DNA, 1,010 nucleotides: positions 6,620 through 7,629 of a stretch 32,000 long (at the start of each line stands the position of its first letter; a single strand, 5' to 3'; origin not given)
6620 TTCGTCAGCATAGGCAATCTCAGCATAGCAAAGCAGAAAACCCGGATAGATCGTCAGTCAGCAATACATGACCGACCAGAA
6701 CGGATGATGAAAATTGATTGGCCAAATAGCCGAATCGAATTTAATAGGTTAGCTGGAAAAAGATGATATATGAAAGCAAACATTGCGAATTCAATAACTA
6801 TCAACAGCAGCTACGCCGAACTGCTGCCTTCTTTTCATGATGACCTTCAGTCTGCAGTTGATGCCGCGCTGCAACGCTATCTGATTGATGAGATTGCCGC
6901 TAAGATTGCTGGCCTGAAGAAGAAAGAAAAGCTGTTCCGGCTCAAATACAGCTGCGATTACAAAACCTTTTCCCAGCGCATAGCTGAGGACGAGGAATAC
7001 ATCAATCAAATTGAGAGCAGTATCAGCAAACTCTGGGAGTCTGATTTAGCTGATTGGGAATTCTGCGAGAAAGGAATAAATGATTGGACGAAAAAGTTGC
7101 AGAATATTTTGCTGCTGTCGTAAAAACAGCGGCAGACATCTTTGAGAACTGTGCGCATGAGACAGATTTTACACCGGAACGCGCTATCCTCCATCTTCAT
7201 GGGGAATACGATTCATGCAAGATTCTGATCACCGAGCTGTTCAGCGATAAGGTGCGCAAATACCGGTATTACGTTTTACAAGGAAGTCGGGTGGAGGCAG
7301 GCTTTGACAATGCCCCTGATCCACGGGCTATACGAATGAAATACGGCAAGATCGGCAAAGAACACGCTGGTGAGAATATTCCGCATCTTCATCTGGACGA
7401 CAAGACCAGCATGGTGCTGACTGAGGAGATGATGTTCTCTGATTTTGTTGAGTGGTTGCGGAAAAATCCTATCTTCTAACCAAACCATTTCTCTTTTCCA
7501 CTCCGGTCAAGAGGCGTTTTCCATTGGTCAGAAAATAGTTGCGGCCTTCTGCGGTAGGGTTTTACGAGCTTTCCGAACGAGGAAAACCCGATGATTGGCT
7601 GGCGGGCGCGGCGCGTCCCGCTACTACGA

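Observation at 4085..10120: Three non-identical copies of the ppsA 3' end: footprint of serial integration at a ppsA-3' hotspot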

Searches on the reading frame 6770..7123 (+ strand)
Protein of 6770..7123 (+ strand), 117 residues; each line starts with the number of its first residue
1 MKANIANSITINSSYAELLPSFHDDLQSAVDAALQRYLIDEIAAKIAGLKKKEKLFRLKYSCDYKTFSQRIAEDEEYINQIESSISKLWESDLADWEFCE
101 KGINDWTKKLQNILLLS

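Call 10: search_protein_families(library=pfam, proteins=[window:6770-7123:+], max_evalue=0.01)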
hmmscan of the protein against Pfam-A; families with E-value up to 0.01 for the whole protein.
window:6770-7123:+ (117 aa): 0 families

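Call 11: search_protein_families(library=padloc, proteins=[window:6770-7123:+], max_evalue=0.01)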
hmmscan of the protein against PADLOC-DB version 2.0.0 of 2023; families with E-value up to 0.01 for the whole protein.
window:6770-7123:+ (117 aa): 0 families

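Call 19: find_encoding_contigs(protein=window:6770-7123:+, flank=10000, max_places=10)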
Protein window:6770-7123:+ (117 aa): 2 contigs read that carry it; 2 places shown.
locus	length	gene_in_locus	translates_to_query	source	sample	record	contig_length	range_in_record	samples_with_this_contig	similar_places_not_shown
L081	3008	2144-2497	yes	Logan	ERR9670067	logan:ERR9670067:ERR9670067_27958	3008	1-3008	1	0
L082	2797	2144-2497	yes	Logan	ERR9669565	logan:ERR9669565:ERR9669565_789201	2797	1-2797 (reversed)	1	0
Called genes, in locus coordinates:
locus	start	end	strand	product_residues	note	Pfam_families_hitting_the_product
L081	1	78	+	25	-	?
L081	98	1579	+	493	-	PF13175:AAA_15, PF13304:AAA_21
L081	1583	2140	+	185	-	-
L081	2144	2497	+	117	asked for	-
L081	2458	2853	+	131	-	-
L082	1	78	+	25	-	?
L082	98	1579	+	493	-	PF13175:AAA_15, PF13304:AAA_21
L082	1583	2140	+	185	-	-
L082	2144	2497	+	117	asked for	-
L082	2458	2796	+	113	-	?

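Call 32: search_protein_families(library=ncbifam, proteins=[window:6770-7123:+], max_evalue=0.01)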
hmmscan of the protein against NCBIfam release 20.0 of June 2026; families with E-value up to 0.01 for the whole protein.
window:6770-7123:+ (117 aa): 0 families

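Call 61: search_protein_families(library=phrogs, proteins=[window:6770-7123:+], max_evalue=0.01)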
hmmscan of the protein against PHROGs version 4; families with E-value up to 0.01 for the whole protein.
window:6770-7123:+ (117 aa): 0 families

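Call 80: search_protein_families(library=pfam, proteins=[window:6770-7123:+], max_evalue=1)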
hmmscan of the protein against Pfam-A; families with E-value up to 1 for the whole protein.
window:6770-7123:+ (117 aa): 0 families

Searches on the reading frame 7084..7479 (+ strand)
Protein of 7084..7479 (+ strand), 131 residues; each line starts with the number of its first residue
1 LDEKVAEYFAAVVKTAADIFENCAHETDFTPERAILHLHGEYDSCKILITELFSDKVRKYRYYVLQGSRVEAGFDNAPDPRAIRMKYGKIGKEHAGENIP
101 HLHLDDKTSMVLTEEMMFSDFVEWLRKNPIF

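Call 10: search_protein_families(library=pfam, proteins=[window:7084-7479:+], max_evalue=0.01)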
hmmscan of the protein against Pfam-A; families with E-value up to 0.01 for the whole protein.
window:7084-7479:+ (131 aa): 0 families

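Call 11: search_protein_families(library=padloc, proteins=[window:7084-7479:+], max_evalue=0.01)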
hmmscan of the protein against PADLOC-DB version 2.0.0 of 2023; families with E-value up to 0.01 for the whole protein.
window:7084-7479:+ (131 aa): 0 families

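Call 32: search_protein_families(library=ncbifam, proteins=[window:7084-7479:+], max_evalue=0.01)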
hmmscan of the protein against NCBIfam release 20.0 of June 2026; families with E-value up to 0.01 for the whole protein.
window:7084-7479:+ (131 aa): 0 families

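Call 33: find_homologous_proteins(query=window:7084-7479:+, max_evalue=0.001)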
Query window:7084-7479:+ (131 aa): 344 proteins with E <= 0.001 among 349 candidates; the best 120 are listed.
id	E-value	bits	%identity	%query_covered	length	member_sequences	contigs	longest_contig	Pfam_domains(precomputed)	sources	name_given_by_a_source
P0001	5.8e-74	264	88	99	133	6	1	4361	-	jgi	jgi:hypothetical protein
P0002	3.2e-73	262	89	99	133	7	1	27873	-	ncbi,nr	ncbi:hypothetical protein VU08_01125 [Desulfobulbus sp. F5]|nr:hypothetical protein [Desulfobulbus s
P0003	1.3e-72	260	88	99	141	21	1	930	-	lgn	-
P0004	2.2e-72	259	88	98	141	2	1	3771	-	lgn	-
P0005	2.1e-58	214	74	96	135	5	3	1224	-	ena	-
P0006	5.8e-53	196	66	98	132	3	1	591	-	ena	-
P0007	1.1e-52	196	65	99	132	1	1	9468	-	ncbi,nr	ncbi:MAG: hypothetical protein GY795_07685 [Desulfobacterales bacterium]|nr:hypothetical protein [De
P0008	1.6e-51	192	64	98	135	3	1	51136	-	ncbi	-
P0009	1.9e-51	192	63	98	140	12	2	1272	-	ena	-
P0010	2.5e-51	191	63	98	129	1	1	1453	-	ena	-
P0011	2.6e-51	191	63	98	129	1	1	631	-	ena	-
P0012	3.4e-51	191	65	98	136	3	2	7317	-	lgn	-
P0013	3.7e-51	191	63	98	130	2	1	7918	-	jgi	-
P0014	4.1e-51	190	66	98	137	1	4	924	-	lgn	-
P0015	5.6e-51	190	64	98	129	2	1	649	-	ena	-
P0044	6.1e-50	187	62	99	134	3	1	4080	PF20126.5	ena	-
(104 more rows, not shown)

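Call 34: find_encoding_contigs(protein=P0002, flank=10000, max_places=5)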
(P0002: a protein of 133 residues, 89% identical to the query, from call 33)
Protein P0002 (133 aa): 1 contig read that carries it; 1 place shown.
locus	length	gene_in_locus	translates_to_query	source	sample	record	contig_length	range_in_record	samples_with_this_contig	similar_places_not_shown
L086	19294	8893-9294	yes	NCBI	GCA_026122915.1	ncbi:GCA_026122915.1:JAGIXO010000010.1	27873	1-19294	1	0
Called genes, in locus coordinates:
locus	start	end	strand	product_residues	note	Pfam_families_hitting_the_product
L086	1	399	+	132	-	PF01609:DDE_Tnp_1, PF13586:DDE_Tnp_1_2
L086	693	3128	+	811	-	PF01326:PPDK_N, PF00391:PEP-utilizers, PF02896:PEP-utilizers_C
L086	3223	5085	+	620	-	PF00931:NB-ARC (faint), PF20720:nSTAND3, PF05729:NACHT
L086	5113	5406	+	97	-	PF01909:NTP_transf_2, PF18765:Polbeta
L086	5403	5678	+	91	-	PF01934:HepT-like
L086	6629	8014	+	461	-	PF13175:AAA_15, PF13304:AAA_21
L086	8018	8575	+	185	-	-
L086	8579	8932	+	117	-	-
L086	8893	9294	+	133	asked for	-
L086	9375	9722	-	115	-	-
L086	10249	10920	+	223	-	-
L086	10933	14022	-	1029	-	PF08269:dCache_2, PF17201:Cache_3-Cache_2 (faint), PF17200:sCache_2, PF00512:HisKA, PF02518:HATPase_c, PF00072:Response_reg, PF01627:Hpt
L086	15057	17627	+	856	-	PF07549:Sec_GG (faint), PF21760:SecD_1st, PF22599:SecDF_P1_head, PF02355:SecD_SecF_C, PF03176:MMPL (weak), PF02355:SecD_SecF_C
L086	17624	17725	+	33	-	-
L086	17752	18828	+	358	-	PF01008:IF-2B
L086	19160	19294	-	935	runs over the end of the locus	PF14312:FG-GAP_2, PF07581:Glug (faint), PF02412:TSP_3 (weak)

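Call 35: find_encoding_contigs(protein=P0001, flank=10000, max_places=5)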
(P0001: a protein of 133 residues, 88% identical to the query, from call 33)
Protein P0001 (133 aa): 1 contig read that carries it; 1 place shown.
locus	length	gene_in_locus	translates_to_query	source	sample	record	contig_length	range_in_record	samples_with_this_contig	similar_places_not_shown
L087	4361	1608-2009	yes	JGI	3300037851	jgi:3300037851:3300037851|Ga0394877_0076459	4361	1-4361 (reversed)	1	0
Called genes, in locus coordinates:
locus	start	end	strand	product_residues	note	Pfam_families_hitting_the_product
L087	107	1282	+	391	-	PF18862:ApeA_NTD1, PF18739:HEPN_Apea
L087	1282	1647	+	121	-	-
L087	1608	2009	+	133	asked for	-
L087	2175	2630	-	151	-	-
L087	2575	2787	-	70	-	-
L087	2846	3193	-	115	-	-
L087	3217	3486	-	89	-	-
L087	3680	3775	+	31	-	-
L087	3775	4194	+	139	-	PF02896:PEP-utilizers_C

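Call 36: find_encoding_contigs(protein=P0004, flank=10000, max_places=5)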
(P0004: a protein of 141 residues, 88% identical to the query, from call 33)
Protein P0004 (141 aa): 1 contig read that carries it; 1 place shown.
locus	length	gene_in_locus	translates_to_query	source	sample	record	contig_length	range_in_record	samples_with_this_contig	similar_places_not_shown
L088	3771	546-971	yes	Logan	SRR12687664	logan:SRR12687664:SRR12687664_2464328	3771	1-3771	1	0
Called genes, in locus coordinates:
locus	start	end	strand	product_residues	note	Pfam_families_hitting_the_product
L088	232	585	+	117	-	-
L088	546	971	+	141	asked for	-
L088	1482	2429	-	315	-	PF04366:Ysc84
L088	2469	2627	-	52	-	PF00301:Rubredoxin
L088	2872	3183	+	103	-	PF00829:Ribosomal_L21p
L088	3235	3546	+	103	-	PF01016:Ribosomal_L27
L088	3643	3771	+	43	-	?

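Call 46: search_protein_families(library=pfam, proteins=[L087:2175-2630:-, L087:2575-2787:-, L087:2846-3193:-, L087:3217-3486:-, L087:107-1282:+, L086:10249-10920:+, L086:9375-9722:-, L086:3223-5085:+], max_evalue=0.01)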
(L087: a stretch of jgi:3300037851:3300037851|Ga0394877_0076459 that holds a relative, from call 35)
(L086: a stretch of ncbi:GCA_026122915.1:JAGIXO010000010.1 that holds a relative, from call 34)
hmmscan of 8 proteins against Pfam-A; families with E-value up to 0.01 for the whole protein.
L087:2175-2630:- (151 aa): 3 families
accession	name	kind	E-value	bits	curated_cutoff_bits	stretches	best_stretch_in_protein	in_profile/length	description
PF09970.15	DUF2204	-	6.6e-05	23.1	20.3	1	8-148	5-147/181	Nucleotidyl transferase of unknown function (DUF2204)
PF19502.5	DUF6036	-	0.00012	22.3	23.6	1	13-144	11-117/164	Nucleotidyltransferase of unknown function (DUF6036)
PF10706.15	Aminoglyc_resit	-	0.0057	17.2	21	1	11-70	5-64/149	Aminoglycoside-2''-adenylyltransferase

L087:2575-2787:- (70 aa): 0 families

L087:2846-3193:- (115 aa): 0 families

L087:3217-3486:- (89 aa): 0 families

L087:107-1282:+ (391 aa): 2 families
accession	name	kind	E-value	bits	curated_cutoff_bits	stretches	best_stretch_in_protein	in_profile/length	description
PF18739.6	HEPN_Apea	-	5.4e-15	56.5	24.4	1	217-354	2-133/136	Apea-like HEPN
PF18862.6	ApeA_NTD1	-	2.3e-10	40.8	25.5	1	4-162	102-248/271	ApeA N-terminal domain 1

L086:10249-10920:+ (223 aa): 0 families

L086:9375-9722:- (115 aa): 0 families

L086:3223-5085:+ (620 aa): 8 families
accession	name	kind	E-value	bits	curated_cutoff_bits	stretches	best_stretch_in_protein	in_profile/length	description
PF05729.18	NACHT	-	8.9e-14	52.1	26.7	1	99-249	2-166/167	NACHT domain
PF20720.3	nSTAND3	-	2.3e-09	37.6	27.2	1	85-151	5-72/155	Novel STAND NTPase 3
PF00931.28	NB-ARC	-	6.7e-06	26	23.5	1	95-264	16-187/248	NB-ARC domain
PF24883.2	NPHP3_N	-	0.00025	21.7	24.8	0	88-158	13-80/164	Nephrocystin 3, N-terminal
PF13245.12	AAA_19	-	0.0028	18.3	25.1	1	97-133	11-47/134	AAA domain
PF02562.22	PhoH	-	0.003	17.5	27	1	93-139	15-61/205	PhoH-like protein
PF06745.19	ATPase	-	0.0055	16.6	26.6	0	94-155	16-65/231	KaiC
PF25199.1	nSTAND_NTPase5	-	0.0092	16.2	34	0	93-126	37-70/145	Novel STAND NTPase 5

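Call 61: search_protein_families(library=phrogs, proteins=[L087:2846-3193:-, L087:3217-3486:-, L087:2575-2787:-, L086:10249-10920:+, window:7084-7479:+], max_evalue=0.01)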
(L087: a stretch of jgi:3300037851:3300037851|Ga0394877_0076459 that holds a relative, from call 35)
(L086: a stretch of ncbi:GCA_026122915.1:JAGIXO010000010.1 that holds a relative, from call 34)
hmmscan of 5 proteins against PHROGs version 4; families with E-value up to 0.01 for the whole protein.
L087:2846-3193:- (115 aa): 0 families

L087:3217-3486:- (89 aa): 0 families

L087:2575-2787:- (70 aa): 0 families

L086:10249-10920:+ (223 aa): 0 families

window:7084-7479:+ (131 aa): 0 families

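Call 79: search_protein_families(library=padloc, proteins=[L086:3223-5085:+, L086:5113-5406:+, L086:5403-5678:+, L087:107-1282:+, L087:2175-2630:-, L086:6629-8014:+, L086:8018-8575:+], max_evalue=0.001)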
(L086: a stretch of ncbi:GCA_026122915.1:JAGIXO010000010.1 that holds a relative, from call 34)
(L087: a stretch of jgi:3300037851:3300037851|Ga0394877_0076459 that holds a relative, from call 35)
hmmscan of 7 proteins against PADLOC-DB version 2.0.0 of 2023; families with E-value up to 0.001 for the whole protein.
L086:3223-5085:+ (620 aa): 1 family
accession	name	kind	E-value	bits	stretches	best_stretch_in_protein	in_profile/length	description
PDLC04140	mad8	-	0.00041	18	0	94-137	24-67/314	mads_8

L086:5113-5406:+ (97 aa): 8 families
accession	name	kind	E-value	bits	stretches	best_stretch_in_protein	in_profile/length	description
PDLC04906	PDC-S09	-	4.6e-28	95.5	1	1-96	1-97/98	-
PDLC04904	PDC-S09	-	1.9e-27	93.5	1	4-96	5-97/104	-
PDLC04902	PDC-S09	-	2e-22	77.3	1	17-95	14-93/97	-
PDLC04905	PDC-S09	-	6.7e-18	62.9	1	12-94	9-97/101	-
PDLC04903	PDC-S09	-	7.9e-09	33.8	1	1-51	1-53/108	-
PDLC04907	PDC-S09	-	7.5e-07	27.3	1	9-54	12-57/114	-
PDLC04369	PDC-M05A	-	1.8e-05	22.5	1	10-52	91-131/201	-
PDLC04368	PDC-M05A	-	8.3e-05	20.5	1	15-51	98-134/201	-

L086:5403-5678:+ (91 aa): 0 families

L087:107-1282:+ (391 aa): 1 family
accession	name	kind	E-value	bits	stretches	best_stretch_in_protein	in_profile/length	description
PDLC01680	Cas13-ApeA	-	0.00012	20.1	1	177-340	8-162/175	Cas13-ApeA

L087:2175-2630:- (151 aa): 0 families

L086:6629-8014:+ (461 aa): 107 families (the best 25 are shown)
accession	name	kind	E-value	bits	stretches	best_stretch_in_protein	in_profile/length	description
PDLC04664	PDC-M47A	-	5.4e-236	781.9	1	1-461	1-461/461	-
PDLC04033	PD-T4-4_A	-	7.9e-163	540.9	1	1-459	1-457/460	-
PDLC04032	PD-T4-4_A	-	3.2e-76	255.2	1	1-457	1-466/474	-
PDLC02979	AriA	-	2.2e-31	108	1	2-366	5-373/373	-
PDLC03878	NsnB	-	1.3e-22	79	1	2-396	4-292/345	-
PDLC02980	AriA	-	3.9e-22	77.6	1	240-366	168-303/304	-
PDLC04214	HEC-02A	-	3.4e-18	64.1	1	242-376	159-292/338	-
PDLC02358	Old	-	1e-16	58.9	2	305-379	269-345/578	Old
PDLC04213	HEC-02A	-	1.1e-16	59.3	1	242-374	154-284/337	-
PDLC02915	ATPase-Toprim_I-B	-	8.1e-13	46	1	324-384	258-316/623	-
PDLC04146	HEC-02B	-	1.8e-12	45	1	266-376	183-293/344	-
PDLC00067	GajA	-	2.7e-12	44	2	324-380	307-362/604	AAA ATPase domain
PDLC00285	PtuA1|PtuA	-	6.9e-12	43.3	1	259-379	221-345/432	AAA ATPase domain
PDLC04710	PDC-M56A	-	2.6e-11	41.2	1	324-386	243-305/382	-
PDLC00075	GajA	-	9.1e-11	39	1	281-370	230-314/536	AAA ATPase domain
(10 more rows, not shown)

L086:8018-8575:+ (185 aa): 7 families
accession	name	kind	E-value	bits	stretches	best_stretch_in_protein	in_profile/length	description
PDLC04668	PDC-M47B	-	6.4e-78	258.7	1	1-183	1-184/186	-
PDLC04665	PDC-M47B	-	2.2e-36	123.4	1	2-171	4-172/202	-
PDLC04667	PDC-M47B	-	4.4e-28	96.2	1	30-183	3-155/158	-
PDLC04669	PDC-M47B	-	4e-19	66.8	1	2-169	2-167/183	-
PDLC04666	PDC-M47B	-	4.2e-15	54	1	40-180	26-169/174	-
PDLC04035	PD-T4-4_B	-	2.3e-06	25.4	1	67-151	82-163/206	-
PDLC04037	PD-T4-4_B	-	0.00023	19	1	68-173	76-177/190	-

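Call 80: search_protein_families(library=pfam, proteins=[P0044, window:7084-7479:+, P0002], max_evalue=1)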
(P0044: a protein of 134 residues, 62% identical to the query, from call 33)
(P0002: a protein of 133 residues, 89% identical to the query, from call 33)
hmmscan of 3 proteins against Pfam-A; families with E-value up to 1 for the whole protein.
P0044 (134 aa): 2 families
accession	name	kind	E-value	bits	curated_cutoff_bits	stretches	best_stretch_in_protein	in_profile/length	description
PF20126.4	TumE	-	0.0001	22.7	23.4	1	45-128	7-79/81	Toxin TumE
PF20279.3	CTD12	-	0.013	16.4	25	1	9-101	12-98/144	C-terminal domain 12 of the ABC-three component (ABC-3C) systems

window:7084-7479:+ (131 aa): 2 families
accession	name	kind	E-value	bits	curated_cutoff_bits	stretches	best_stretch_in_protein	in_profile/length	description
PF20126.4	TumE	-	0.11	13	23.4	1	49-83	11-50/81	Toxin TumE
PF16040.10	APD1-4_N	-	0.23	11.7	27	1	51-73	28-50/71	E3 ubiquitin-protein ligase APD1-4, N-terminal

P0002 (133 aa): 1 family
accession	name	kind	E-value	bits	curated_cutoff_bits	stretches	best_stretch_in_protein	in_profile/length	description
PF20126.4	TumE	-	0.061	13.8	23.4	1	51-83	13-50/81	Toxin TumE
